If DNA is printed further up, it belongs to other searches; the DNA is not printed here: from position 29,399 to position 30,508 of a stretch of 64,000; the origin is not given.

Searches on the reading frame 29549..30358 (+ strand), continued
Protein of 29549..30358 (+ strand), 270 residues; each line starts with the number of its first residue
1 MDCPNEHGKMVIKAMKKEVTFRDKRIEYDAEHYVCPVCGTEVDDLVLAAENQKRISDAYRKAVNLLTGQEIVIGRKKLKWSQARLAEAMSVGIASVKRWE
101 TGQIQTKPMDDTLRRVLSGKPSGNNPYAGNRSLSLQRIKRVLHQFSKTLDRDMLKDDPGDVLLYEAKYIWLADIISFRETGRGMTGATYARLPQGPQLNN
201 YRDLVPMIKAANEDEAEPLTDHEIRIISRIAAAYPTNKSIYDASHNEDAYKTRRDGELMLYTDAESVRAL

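Call 15: find_encoding_contigs(protein=P0005, flank=4000, max_places=3)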
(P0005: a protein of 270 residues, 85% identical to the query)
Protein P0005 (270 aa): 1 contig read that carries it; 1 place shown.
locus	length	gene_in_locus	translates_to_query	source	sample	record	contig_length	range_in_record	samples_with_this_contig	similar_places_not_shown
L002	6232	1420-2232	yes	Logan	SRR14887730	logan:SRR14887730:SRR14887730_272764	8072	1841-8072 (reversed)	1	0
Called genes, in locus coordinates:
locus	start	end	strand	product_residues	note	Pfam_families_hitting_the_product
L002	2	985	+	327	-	?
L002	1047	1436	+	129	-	-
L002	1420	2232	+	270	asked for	PF13274:SocA_Panacea (weak)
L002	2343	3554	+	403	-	-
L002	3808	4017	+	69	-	-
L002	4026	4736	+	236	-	-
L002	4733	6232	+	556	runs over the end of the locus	PF01751:Toprim (weak), PF13155:Toprim_2, PF13662:Toprim_4 (weak), PF03796:DnaB_C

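Call 16: find_encoding_contigs(protein=P0009, flank=4000, max_places=3)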
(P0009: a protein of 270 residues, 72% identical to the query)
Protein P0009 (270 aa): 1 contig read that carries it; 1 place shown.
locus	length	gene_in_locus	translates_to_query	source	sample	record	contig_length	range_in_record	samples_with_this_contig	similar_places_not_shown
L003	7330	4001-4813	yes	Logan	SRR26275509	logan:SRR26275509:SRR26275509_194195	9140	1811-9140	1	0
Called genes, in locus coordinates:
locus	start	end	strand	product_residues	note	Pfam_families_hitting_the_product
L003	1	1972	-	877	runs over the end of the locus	PF00211:Guanylate_cyc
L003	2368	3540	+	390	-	PF00589:Phage_integrase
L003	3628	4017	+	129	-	-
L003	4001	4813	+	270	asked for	PF15731:MqsA_antitoxin, PF01381:HTH_3 (weak), PF13274:SocA_Panacea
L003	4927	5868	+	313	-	-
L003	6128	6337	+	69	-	PF12728:HTH_17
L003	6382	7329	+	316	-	?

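Call 24: search_protein_families(library=pfam, proteins=[L001:3630-4001:+, L002:1047-1433:+, L003:3628-4014:+, L001:4827-5198:+, L002:2343-3551:+, L003:4927-5865:+], max_evalue=1)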
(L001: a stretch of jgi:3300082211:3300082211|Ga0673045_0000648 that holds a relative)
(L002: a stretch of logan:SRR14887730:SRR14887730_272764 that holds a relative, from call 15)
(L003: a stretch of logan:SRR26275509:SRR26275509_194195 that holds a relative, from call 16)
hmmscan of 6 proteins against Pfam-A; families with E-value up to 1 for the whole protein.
L001:3630-4001:+ (124 aa): 0 families

L002:1047-1433:+ (129 aa): 0 families

L003:3628-4014:+ (129 aa): 0 families

L001:4827-5198:+ (124 aa): 8 families
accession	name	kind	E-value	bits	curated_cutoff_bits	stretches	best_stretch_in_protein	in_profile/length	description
PF25212.1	HVO_A0114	-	5.9e-19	68.1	27.6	1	38-116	4-82/84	HVO_A0114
PF09339.16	HTH_IclR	-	0.0002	21.5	22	1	60-100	7-48/52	IclR helix-turn-helix domain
PF01047.28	MarR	-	0.00055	20.2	24.6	1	61-100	8-47/59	MarR family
PF12840.13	HTH_20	-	0.00067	20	27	1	60-102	8-50/51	Helix-turn-helix domain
PF12802.13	MarR_2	-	0.004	17.7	27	1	61-106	10-56/61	MarR family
PF13463.12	HTH_27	-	0.051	14.3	22.2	1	54-100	1-48/68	Winged helix DNA-binding domain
PF01022.26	HTH_5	-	0.093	13.1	22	1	60-101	6-46/47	Bacterial regulatory protein, arsR family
PF01978.25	TrmB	-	0.11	12.8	25.6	1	72-106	24-58/68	Sugar-specific transcriptional regulator TrmB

L002:2343-3551:+ (403 aa): 0 families

L003:4927-5865:+ (313 aa): 3 families
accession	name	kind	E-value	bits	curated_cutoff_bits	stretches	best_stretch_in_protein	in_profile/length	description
PF05595.16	DUF771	-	0.084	13.4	22.9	0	137-168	13-44/90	Domain of unknown function (DUF771)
PF07303.18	Occludin_ELL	-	0.13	13.4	31.2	1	208-280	11-80/101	Occludin homology domain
PF07571.19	TAF6_C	-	0.13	12.4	27.1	1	238-280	4-46/184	TAF6 C-terminal HEAT repeat domain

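Call 28: search_protein_families(library=phrogs, proteins=[L002:1047-1433:+], max_evalue=0.01)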
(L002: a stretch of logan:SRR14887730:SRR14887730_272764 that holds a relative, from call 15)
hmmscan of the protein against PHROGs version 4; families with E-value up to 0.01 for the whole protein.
L002:1047-1433:+ (129 aa): 0 families

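Call 35: find_homologous_proteins(query=A2, max_evalue=0.001)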
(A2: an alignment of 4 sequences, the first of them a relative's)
Query A2 (4 sequences) (129 aa, profile of the alignment): 180 proteins with E <= 0.001 among 922 candidates; the best 120 are listed.
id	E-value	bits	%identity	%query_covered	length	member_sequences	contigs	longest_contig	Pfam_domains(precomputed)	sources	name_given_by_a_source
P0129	2.9e-73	262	100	100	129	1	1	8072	-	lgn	-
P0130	7.5e-70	251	74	96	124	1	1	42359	-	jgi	jgi:hypothetical protein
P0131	1.2e-65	237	78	90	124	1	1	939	-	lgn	-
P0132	5.4e-64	232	70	91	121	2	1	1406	-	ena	-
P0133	6.9e-64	231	69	91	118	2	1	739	-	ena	-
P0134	1.9e-63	230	67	99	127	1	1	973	-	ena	-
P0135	9.4e-63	228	77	90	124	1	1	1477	-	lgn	-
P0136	1.8e-62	227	76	100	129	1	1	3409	-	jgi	jgi:hypothetical protein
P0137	5.5e-62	225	68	100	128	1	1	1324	-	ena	-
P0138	5.6e-61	222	70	91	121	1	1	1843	-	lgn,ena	-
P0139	6.2e-61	222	77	100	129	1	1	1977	-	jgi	jgi:hypothetical protein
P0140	1.1e-60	221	69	90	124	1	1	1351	-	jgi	-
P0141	8.5e-60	218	67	95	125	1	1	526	-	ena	-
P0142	1.7e-59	217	67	97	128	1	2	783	-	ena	-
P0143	1.7e-59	217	63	97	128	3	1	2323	-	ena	-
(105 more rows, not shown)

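Call 38: search_solved_structures(query=A3, max_evalue=10, show_alignments=2)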
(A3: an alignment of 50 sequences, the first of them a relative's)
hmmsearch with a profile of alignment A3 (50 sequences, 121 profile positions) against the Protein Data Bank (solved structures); distinct sequences matched with E-value up to 10: 4.
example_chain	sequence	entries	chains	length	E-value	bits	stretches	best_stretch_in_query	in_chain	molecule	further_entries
28nt_s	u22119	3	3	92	0.39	14.1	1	7-74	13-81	Small ribosomal subunit protein uS19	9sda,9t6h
6v39_s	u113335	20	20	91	0.8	13.1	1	9-75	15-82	30S ribosomal protein S19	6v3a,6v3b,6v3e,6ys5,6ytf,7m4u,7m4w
8rd8_SP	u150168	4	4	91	0.96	12.9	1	9-75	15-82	Small ribosomal subunit protein uS19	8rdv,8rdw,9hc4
7jrj_I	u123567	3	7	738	1.8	12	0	6-36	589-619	Flagellar radial spoke protein 2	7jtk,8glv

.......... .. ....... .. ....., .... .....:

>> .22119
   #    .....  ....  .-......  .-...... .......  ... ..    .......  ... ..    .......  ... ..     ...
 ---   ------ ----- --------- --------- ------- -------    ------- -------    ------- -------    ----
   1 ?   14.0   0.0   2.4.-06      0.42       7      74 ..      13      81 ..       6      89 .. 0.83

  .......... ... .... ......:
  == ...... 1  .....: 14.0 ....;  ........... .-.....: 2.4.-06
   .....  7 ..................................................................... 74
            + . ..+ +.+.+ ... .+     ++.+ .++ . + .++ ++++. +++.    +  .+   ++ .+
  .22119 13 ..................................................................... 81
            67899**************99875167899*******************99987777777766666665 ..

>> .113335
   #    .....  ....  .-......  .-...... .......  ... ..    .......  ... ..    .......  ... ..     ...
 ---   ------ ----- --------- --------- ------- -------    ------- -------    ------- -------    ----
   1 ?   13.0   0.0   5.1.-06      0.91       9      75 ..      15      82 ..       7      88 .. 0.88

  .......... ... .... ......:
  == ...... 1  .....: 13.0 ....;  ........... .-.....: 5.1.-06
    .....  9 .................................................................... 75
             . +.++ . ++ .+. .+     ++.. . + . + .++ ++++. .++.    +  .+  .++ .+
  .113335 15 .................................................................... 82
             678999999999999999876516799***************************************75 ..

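Call 39: search_protein_families(library=pfam, alignment_id=A3, max_evalue=1)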
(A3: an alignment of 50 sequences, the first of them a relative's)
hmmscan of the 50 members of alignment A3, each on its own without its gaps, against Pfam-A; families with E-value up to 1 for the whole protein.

A. member 1, P0129 (129 aa): 0 families

B. families by the number of members that match (of 50 scanned): 5 families
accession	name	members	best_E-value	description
PF12161.14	HsdM_N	1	0.044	HsdM N-terminal domain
PF18934.5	DUF5682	1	0.071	Family of unknown function (DUF5682)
PF25723.1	HU_inhibitor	1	0.21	Bacteriophage inhibitor of histone-like protein HU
PF04233.19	Phage_Mu_F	1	0.22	Phage Mu protein F like protein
PF15723.11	MqsR_toxin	1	0.23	Motility quorum-sensing regulator, toxin of MqsA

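Call 41: find_related_loci(query=A4, collection=genome_contigs, flank=4000)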
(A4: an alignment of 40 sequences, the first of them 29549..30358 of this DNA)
Query A4 (270 aa) in genome_contigs; peptide patterns used: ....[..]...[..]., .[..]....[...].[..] (x = any residue, [..] = any of these).
199 stretches matched a pattern; 184 encode a relative of the query (tblastn E <= 1e-3); the best 80 are kept; 80 distinct loci.
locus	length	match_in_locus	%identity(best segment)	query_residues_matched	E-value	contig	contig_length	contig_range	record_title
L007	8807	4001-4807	63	1-270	6e-113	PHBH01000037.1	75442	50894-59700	MAG: Deltaproteobacteria bacterium HGW-Deltaproteobacteria-15 Ig3397_v2_scaffold_319, whole genome shotgun sequence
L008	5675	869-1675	59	1-270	7e-112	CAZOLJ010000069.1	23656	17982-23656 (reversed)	MAG TPA_asm: uncultured Desulfobacteraceae bacterium isolate binchicken_co340_80 genome assembly, contig: NODE_1064_leng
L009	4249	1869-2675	60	1-270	9e-113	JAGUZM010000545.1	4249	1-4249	MAG: Deltaproteobacteria bacterium isolate DeMMO6_18 c_000000026331, whole genome shotgun sequence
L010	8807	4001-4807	58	1-270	8e-111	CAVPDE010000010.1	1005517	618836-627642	MAG: uncultured delta proteobacterium isolate MFD00032.bin.1.156 genome assembly, contig: contig_15954, whole genome sho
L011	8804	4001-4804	59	1-270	5e-106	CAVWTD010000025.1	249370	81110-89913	MAG: uncultured delta proteobacterium isolate MFD01476.bin.2.94 genome assembly, contig: contig_9987, whole genome shotg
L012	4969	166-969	58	1-270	5e-105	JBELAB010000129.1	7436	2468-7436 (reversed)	MAG: Syntrophobacteraceae bacterium isolate SPRUCE 83 SPRUCE_83_129, whole genome shotgun sequence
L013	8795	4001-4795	57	1-265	4e-98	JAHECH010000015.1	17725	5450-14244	MAG: Deltaproteobacteria bacterium isolate Ww165 NODE_6103_length_17725_cov_2.848444, whole genome shotgun sequence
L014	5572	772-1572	53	1-270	1e-92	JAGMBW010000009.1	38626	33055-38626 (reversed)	MAG: Desulfobacterales bacterium isolate RS_16_34 ZL425.bin.34.fa_9, whole genome shotgun sequence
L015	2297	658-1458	54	1-270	3e-94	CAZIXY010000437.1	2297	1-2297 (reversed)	MAG TPA_asm: uncultured Desulfobacteraceae bacterium isolate binchicken_co256_358 genome assembly, contig: NODE_177137_l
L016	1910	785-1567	55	1-264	6e-94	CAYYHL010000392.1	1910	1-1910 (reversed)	MAG TPA_asm: uncultured Clostridia bacterium isolate SRP239594_co1_38 genome assembly, contig: NODE_68111_length_1910_co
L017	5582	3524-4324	50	1-270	9e-89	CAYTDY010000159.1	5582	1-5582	MAG TPA_asm: uncultured Desulfobacteraceae bacterium isolate binchicken_co34_251 genome assembly, contig: NODE_26390_len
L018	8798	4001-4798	51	1-270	2e-88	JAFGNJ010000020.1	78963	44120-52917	MAG: Deltaproteobacteria bacterium isolate Zod_Metabat.542 k87_7535419, whole genome shotgun sequence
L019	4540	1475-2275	53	1-270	2e-88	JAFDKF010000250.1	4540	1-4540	MAG: Deltaproteobacteria bacterium isolate Meg22_46_Bin_1 Meg22_46_Bin_1_scaffold_128621, whole genome shotgun sequence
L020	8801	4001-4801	50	1-270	5e-88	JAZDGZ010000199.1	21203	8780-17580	MAG: Pseudomonadota bacterium isolate MEGAHIT-group-0.292 k141_11815382, whole genome shotgun sequence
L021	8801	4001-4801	52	1-270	5e-88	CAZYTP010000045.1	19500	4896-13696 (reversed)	MAG TPA_asm: uncultured Syntrophales bacterium isolate SRP178699_co2_308 genome assembly, contig: NODE_1990_length_19500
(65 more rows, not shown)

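Call 47: predict_structure(alignment_id=A3)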
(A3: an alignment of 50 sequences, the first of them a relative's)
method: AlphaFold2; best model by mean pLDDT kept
length: 129 residues; sequences in the alignment: 50
mean_pLDDT: 88.8   pTM: 0.81
mean pLDDT of the five models: 88.8, 88.5, 88.3, 87.5, 87.3
residues with pLDDT >= 90: 102; 70-90: 13; 50-70: 3; < 50: 11
segments of 3 or more residues with pLDDT < 50: 119-129
pLDDT, mean of each block of 10 residues (from residue 1): 90 98 95 90 91 97 92 95 97 95 97 76 37
secondary structure, 60 per line:
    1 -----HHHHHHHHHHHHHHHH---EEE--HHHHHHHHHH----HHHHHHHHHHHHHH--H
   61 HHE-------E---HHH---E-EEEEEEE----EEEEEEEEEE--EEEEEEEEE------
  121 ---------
elements in order: H6-21 E25-27 H30-39 H44-57 E83-89 E94-103 E106-114

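Call 50: fold_search(model_id=the predicted structure, library=pdb)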
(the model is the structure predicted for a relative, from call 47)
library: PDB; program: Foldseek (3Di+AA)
matches with E <= 10: 638; with E <= 0.001: 0
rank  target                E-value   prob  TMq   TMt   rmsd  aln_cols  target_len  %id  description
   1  3hi2_B                1.4e-03  1.00  0.58  0.74   3.4       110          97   16  Structure of the N-terminal domain of the E. coli antitoxin MqsA (YgiT/b3021) in complex with the E. coli toxin MqsR ( (released 2010-01-12)
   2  3hi2_D                1.8e-03  1.00  0.55  0.74   3.6       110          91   14  Structure of the N-terminal domain of the E. coli antitoxin MqsA (YgiT/b3021) in complex with the E. coli toxin MqsR ( (released 2010-01-12)
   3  1z8m_MODEL_1_A        6.0e-02  0.72  0.35  0.47   6.1        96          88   10  Solution structure of the conserved hypothtical protein HP0894 from Helicobacter pylori (released 2005-11-01)
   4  4ls4_A                8.3e-02  0.66  0.36  0.47   6.0       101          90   10  Crystal structure of L66S mutant toxin from Helicobacter pylori (released 2014-02-05)
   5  5tph_A                9.5e-02  0.25  0.28  0.29  10.8       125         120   15  Crystal structure of a de novo designed protein homodimer with curved beta-sheet (released 2017-01-25)
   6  2a6r_C                1.4e-01  0.57  0.35  0.50   7.1        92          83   12  Crystal structure of YoeB under PEG condition (released 2005-08-23)
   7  7awk                  1.4e-01  0.47  0.36  0.38   6.0       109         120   13  Crystal structure of the HigB1 toxin mutant K95A from Mycobacterium tuberculosis (Rv1955) (released 2021-11-24)
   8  7nbu_Y                1.5e-01  0.44  0.35  0.37   6.0        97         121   11  Structure of the HigB1 toxin mutant K95A from Mycobacterium tuberculosis (Rv1955) and its target, the cspA mRNA, on th (released 2022-03-02)
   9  3oei_C                1.6e-01  0.51  0.35  0.49   6.6        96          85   14  Crystal structure of Mycobacterium tuberculosis RelJK (Rv3357-Rv3358-RelBE3) (released 2011-03-16)
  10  9vxg_A                1.8e-01  0.12  0.24  0.24  10.0       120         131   10  ROS-Sensing Transcription Factor YchJ Regulates the RssB-RpoS Pathway to Protect Salmonella Against Oxidative Attack b (released 2025-08-06)
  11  8phj_X                2.1e-01  0.38  0.31  0.12   5.9        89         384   16  cA4-bound Cami1 in complex with 70S ribosome (released 2023-12-13)
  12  4fxe_E                2.2e-01  0.35  0.33  0.46   5.4        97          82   15  Crystal structure of the intact E. coli RelBE toxin-antitoxin complex (released 2012-08-29)
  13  5ja8_E                2.5e-01  0.57  0.40  0.47   4.8        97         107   14  Crystal structure of the HigB2 toxin in complex with Nb2 (released 2017-04-05)
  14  6l8e_E                2.5e-01  0.41  0.34  0.46   7.1        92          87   14  Crystal structure of heterohexameric YoeB-YefM complex bound to 26bp-DNA (released 2020-09-02)
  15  9lew_B                2.9e-01  0.41  0.37  0.49   7.5       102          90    9  The crystal structure of DinJ-YafQ complex from Vibrio cholerae (released 2025-07-30)
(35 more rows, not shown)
